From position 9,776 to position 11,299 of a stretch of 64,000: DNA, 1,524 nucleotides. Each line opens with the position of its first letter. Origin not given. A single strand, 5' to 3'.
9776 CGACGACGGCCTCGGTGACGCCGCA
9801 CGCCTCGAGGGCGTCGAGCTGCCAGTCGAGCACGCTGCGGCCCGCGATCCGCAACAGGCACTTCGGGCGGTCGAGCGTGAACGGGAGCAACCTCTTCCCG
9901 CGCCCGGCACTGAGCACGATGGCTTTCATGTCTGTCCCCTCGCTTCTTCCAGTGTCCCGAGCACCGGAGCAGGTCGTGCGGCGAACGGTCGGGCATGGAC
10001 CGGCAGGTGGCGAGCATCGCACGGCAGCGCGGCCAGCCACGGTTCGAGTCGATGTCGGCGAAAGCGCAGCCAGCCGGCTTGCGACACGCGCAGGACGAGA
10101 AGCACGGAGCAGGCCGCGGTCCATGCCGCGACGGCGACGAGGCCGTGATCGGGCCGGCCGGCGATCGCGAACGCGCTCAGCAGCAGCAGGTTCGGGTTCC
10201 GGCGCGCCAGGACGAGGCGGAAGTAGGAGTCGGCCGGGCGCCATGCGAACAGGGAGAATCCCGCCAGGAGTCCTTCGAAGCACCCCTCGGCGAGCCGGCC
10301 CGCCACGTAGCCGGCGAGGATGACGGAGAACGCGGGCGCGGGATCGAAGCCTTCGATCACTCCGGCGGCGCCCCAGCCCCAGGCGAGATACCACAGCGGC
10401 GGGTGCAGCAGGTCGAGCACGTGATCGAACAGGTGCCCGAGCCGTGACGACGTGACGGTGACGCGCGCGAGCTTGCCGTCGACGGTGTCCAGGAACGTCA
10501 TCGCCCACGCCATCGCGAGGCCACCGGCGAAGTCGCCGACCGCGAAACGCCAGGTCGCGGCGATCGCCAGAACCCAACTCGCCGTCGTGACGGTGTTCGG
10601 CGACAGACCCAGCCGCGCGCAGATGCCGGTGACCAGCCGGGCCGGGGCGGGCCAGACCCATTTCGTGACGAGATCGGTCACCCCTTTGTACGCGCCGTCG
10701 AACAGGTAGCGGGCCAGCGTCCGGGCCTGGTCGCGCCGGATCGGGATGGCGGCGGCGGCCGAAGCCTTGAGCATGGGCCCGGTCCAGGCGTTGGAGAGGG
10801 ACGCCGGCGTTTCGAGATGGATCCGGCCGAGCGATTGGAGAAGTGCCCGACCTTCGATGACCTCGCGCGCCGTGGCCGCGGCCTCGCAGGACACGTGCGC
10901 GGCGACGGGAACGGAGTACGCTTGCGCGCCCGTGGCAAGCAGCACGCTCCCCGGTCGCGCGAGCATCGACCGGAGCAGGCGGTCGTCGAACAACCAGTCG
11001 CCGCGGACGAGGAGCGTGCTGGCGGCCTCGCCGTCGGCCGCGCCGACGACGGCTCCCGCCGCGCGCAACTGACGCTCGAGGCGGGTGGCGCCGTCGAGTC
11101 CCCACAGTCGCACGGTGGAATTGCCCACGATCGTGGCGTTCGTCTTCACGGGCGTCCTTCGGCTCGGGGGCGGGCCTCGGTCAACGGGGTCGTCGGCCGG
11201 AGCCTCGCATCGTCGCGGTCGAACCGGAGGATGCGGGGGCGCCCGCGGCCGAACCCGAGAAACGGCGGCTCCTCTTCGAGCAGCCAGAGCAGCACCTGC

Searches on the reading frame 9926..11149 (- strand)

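Call 15: search_protein_families(library=pfam, proteins=[window:9926-11149:-], max_evalue=0.00001)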
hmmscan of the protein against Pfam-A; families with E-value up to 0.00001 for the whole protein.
window:9926-11149:- (407 aa): 1 family
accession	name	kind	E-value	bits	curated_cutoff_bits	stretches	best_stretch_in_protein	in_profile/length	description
PF01066.26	CDP-OH_P_transf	-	1.2e-07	32.7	22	1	183-248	3-69/152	CDP-alcohol phosphatidyltransferase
